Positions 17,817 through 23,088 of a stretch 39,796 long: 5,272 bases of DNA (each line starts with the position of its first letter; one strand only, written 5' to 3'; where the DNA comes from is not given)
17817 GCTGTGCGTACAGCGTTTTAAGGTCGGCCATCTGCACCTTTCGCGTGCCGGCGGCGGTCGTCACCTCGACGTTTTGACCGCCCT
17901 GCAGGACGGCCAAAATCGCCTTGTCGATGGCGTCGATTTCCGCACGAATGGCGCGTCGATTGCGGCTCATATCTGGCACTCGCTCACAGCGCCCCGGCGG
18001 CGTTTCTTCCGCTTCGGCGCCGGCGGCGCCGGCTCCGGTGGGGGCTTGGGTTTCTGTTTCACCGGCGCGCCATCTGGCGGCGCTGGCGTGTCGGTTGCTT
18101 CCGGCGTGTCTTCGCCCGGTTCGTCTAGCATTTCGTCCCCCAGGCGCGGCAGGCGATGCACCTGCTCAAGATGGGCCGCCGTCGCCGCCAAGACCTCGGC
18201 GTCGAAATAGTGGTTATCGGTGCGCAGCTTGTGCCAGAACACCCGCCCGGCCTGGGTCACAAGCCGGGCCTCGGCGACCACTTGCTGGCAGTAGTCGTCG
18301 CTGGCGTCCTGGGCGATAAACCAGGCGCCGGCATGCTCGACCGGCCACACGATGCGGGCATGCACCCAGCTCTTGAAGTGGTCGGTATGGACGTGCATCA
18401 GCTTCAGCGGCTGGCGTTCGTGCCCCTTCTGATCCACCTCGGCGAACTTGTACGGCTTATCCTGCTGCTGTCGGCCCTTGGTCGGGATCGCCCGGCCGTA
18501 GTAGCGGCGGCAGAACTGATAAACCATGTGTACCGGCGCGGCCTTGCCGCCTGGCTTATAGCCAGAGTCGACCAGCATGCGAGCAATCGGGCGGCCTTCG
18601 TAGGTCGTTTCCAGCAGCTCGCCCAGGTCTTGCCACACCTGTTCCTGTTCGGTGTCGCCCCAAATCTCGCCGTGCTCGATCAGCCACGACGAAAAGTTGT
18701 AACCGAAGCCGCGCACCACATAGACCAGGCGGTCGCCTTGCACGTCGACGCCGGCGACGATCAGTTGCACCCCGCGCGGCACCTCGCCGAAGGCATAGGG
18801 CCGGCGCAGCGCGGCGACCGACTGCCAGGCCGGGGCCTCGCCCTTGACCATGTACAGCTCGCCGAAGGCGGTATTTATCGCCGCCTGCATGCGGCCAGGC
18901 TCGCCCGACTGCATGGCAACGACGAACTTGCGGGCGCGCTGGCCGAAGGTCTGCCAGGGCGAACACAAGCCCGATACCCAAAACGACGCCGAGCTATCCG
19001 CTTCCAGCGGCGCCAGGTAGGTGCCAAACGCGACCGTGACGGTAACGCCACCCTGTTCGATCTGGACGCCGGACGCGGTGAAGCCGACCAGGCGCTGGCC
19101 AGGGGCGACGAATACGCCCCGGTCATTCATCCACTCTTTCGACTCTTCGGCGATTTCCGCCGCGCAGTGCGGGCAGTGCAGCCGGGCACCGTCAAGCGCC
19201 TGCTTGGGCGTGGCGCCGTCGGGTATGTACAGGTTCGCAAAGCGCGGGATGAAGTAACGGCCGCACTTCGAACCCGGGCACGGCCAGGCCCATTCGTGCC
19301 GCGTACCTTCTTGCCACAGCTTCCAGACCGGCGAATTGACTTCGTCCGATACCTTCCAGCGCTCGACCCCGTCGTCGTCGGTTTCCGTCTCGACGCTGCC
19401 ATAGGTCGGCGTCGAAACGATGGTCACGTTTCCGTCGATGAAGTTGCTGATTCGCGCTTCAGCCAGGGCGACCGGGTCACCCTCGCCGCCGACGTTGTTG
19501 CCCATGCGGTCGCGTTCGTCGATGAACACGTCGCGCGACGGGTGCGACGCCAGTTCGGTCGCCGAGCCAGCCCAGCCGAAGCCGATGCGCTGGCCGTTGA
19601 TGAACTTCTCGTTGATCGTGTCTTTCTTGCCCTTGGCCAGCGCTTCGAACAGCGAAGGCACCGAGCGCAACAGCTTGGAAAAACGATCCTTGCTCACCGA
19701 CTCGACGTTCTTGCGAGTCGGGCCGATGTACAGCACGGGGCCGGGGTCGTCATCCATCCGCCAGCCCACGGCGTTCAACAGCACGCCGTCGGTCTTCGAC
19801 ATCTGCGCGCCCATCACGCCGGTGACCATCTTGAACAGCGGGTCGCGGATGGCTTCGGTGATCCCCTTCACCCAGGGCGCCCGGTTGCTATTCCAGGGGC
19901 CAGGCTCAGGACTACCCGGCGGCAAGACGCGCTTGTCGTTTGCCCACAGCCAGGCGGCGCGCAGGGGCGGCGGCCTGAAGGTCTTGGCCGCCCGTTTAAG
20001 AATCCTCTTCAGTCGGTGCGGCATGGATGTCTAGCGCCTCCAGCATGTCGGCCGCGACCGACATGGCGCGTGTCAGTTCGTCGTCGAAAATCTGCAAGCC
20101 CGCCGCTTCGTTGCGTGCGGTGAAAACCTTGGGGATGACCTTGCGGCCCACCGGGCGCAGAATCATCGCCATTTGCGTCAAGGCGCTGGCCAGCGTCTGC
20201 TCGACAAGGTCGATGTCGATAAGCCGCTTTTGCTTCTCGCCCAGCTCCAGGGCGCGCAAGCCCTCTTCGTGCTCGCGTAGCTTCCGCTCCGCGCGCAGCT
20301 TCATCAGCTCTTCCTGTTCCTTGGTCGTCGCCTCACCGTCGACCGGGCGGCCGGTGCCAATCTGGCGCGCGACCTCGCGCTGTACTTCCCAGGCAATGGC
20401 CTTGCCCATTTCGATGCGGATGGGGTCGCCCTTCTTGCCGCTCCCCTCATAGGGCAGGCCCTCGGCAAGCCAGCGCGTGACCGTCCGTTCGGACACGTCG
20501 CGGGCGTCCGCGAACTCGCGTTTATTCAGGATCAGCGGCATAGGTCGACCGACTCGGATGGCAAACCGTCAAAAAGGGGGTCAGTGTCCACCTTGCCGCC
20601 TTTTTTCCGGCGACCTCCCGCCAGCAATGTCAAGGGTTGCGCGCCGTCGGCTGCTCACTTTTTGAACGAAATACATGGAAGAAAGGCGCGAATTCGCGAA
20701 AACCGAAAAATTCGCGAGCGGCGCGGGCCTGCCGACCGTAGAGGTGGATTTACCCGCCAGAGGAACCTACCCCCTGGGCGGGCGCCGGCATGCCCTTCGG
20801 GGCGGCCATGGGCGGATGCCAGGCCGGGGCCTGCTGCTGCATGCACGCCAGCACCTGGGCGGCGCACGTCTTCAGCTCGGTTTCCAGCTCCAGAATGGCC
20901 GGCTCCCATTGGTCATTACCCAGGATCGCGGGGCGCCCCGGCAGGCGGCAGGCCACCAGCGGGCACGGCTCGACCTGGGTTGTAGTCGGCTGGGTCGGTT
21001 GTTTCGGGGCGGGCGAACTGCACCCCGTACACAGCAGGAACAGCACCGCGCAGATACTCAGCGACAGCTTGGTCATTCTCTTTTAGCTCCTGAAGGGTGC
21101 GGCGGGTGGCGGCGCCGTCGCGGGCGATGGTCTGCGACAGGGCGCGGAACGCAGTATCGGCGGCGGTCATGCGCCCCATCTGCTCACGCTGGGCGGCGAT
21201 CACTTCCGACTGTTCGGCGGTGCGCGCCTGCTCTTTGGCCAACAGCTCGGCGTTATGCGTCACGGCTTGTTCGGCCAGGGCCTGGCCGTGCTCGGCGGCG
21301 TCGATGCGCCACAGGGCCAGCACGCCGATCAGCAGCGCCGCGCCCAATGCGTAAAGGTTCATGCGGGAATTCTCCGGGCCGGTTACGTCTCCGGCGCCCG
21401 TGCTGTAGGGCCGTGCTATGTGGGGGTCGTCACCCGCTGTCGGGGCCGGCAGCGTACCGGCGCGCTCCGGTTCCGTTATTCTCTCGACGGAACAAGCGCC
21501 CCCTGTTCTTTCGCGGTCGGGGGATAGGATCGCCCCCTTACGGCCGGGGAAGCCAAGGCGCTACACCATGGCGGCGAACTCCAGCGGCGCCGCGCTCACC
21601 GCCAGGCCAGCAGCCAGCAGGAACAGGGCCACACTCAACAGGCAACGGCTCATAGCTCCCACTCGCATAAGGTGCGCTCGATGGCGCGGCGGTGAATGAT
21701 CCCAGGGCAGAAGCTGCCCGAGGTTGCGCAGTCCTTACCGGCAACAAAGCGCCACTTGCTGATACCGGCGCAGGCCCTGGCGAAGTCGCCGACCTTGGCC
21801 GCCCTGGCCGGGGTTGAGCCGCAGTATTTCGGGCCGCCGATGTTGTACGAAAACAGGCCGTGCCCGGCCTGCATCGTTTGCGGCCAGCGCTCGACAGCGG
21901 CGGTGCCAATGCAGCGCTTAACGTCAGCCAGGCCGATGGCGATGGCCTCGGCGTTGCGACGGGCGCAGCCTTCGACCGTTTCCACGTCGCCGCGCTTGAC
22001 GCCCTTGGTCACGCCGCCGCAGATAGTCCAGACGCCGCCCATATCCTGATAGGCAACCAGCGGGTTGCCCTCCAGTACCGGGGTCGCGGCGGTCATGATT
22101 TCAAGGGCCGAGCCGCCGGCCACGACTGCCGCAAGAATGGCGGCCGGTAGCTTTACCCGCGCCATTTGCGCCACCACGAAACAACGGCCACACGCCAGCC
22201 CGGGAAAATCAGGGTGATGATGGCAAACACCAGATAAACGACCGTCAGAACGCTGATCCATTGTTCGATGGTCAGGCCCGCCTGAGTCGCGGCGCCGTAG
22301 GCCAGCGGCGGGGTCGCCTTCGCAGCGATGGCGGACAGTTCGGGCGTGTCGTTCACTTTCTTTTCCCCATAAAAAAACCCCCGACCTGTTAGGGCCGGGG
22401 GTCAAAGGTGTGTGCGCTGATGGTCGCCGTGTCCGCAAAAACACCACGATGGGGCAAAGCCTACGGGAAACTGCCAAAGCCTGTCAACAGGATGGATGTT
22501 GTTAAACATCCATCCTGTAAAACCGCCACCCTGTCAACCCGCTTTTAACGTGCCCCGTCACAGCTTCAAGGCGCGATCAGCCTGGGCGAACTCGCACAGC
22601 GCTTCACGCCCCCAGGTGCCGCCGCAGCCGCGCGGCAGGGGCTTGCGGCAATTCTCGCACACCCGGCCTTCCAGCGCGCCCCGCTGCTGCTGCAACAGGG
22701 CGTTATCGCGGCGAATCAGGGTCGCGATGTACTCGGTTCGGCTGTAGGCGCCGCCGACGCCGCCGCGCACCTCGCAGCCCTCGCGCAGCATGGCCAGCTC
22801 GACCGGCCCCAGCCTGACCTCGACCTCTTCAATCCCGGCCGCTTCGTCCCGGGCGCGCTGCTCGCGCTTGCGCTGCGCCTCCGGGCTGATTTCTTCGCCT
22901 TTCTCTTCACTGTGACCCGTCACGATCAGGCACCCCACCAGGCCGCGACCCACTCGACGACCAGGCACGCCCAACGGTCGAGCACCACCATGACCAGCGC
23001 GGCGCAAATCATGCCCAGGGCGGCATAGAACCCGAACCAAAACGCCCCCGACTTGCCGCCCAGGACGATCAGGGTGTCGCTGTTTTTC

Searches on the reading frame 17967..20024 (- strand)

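Call 16: search_protein_families(library=phrogs, proteins=[window:17967-20024:-], max_evalue=0.001)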
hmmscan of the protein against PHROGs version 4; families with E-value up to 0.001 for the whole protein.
window:17967-20024:- (685 aa): 7 families
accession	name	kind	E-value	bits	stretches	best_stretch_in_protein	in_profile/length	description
phrog_15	-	head and packaging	9.6e-169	565.2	1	2-680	335-974/1330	terminase large subunit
phrog_15657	-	unknown function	1.1e-20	75.2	1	341-551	23-228/230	-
phrog_16406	-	unknown function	1.5e-11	44.7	1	339-559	99-314/601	-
phrog_675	-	head and packaging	3.1e-11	43.3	1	50-208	45-193/576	terminase large subunit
phrog_21311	-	head and packaging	9.2e-10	39.7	1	102-208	2-113/218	terminase large subunit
phrog_3028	-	unknown function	6.2e-06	27.2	1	497-619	30-160/203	-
phrog_3925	-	head and packaging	1.8e-05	25.5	1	15-121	34-137/150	terminase large subunit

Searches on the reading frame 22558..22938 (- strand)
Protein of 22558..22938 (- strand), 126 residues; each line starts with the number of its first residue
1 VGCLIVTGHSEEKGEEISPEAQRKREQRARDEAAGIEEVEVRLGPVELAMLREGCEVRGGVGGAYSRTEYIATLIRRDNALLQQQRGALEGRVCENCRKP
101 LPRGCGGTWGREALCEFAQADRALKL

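Call 96: search_protein_families(library=pfam, proteins=[window:22558-22938:-], max_evalue=1)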
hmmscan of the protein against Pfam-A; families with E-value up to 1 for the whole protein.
window:22558-22938:- (126 aa): 0 families
